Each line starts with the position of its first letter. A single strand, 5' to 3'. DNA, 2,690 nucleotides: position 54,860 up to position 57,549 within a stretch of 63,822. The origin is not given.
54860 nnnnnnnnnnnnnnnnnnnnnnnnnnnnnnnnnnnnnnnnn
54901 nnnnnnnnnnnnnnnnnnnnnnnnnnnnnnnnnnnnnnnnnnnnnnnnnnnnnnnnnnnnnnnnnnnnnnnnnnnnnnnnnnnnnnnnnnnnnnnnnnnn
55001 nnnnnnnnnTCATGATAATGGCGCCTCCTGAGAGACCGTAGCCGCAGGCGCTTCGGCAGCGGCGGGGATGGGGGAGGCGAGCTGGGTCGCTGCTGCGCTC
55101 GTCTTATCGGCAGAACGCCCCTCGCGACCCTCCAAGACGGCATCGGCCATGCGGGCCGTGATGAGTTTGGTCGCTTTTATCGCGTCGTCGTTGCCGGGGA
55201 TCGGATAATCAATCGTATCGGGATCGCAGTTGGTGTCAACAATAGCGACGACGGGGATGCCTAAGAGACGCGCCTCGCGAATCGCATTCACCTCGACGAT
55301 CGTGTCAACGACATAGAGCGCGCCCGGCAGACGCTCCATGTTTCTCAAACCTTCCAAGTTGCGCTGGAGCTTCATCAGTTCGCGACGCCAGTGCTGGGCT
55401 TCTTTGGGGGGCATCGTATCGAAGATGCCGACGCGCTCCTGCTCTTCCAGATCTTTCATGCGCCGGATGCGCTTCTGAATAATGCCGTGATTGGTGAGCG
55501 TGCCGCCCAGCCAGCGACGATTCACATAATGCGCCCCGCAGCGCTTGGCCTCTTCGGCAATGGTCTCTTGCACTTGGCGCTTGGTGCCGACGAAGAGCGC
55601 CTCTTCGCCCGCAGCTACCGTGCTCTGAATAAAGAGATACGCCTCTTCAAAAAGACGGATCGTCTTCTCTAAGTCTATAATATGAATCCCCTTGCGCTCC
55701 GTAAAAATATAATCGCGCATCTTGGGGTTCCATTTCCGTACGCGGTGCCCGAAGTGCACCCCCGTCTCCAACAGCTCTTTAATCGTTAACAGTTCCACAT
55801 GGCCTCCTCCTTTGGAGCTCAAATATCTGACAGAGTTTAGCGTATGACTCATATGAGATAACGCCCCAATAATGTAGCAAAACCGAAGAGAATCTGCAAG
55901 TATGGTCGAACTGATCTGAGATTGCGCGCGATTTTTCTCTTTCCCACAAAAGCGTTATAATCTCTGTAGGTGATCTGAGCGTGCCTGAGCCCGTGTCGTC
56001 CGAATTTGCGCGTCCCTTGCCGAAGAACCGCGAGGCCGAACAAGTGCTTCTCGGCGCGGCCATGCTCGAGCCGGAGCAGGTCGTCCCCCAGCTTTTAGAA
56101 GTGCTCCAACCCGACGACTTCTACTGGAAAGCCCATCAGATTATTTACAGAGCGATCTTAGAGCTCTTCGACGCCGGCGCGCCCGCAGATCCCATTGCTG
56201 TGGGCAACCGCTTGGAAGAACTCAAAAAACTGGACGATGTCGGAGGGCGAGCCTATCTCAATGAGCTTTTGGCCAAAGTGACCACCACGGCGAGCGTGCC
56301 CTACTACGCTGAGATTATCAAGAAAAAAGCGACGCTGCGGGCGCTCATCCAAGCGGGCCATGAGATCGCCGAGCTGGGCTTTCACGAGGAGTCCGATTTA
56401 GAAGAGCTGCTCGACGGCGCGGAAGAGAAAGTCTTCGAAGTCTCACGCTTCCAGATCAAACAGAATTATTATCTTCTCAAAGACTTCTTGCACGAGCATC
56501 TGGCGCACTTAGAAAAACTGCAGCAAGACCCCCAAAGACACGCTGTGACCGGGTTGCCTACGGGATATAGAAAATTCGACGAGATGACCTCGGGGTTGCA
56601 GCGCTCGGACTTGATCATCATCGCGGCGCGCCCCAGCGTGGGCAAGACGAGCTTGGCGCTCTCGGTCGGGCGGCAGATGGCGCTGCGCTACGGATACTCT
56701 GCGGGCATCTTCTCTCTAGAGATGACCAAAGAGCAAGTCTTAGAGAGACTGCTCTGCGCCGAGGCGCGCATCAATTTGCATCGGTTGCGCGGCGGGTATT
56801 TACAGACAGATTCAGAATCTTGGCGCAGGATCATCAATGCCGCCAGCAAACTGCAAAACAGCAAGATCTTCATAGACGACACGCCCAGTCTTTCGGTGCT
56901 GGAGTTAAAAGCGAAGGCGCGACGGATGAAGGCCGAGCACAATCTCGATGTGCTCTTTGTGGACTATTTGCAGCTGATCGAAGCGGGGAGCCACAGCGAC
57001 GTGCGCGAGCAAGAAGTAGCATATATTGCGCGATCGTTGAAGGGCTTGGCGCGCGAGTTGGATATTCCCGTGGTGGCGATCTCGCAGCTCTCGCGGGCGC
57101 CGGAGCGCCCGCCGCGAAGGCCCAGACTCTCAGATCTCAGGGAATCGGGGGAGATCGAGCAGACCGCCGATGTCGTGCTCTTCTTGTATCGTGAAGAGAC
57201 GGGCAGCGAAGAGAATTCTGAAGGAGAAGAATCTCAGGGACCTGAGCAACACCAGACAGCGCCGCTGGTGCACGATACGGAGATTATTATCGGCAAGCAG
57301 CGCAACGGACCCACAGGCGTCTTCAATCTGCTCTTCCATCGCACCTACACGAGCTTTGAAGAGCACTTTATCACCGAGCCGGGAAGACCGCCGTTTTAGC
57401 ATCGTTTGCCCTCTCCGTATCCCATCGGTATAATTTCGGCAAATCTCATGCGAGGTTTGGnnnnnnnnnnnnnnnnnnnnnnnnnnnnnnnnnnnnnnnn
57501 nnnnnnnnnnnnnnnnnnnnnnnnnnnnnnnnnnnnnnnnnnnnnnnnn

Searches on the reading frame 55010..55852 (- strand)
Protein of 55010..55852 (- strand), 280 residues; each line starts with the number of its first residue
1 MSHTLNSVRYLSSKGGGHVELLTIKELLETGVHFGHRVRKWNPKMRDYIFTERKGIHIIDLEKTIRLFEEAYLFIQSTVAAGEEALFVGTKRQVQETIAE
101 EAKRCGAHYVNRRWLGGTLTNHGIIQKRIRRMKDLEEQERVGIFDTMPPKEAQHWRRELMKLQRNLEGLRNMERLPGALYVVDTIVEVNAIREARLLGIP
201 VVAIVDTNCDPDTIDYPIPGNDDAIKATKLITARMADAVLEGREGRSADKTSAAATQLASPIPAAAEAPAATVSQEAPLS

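Call 70: search_protein_families(library=pfam, proteins=[window:55010-55852:-], max_evalue=0.00001)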
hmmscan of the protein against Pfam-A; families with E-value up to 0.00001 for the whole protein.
window:55010-55852:- (280 aa): 1 family
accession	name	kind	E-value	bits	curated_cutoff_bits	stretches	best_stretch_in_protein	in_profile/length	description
PF00318.25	Ribosomal_S2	-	9.2e-90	300.1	26.1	1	27-242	1-216/216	Ribosomal protein S2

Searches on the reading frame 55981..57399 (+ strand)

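Call 70: search_protein_families(library=pfam, proteins=[window:55981-57399:+], max_evalue=0.00001)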
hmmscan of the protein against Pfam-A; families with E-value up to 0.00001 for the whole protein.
window:55981-57399:+ (472 aa): 3 families
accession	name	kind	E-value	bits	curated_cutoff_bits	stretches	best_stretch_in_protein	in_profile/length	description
PF03796.21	DnaB_C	-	7.5e-96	320.8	27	1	191-461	1-255/255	DnaB-like helicase C terminal domain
PF00772.26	DnaB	-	9.9e-31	106.3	23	1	13-114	2-102/103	DnaB-like helicase N terminal domain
PF13481.12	AAA_25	-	2.9e-09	37.3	27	1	206-371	30-191/195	AAA domain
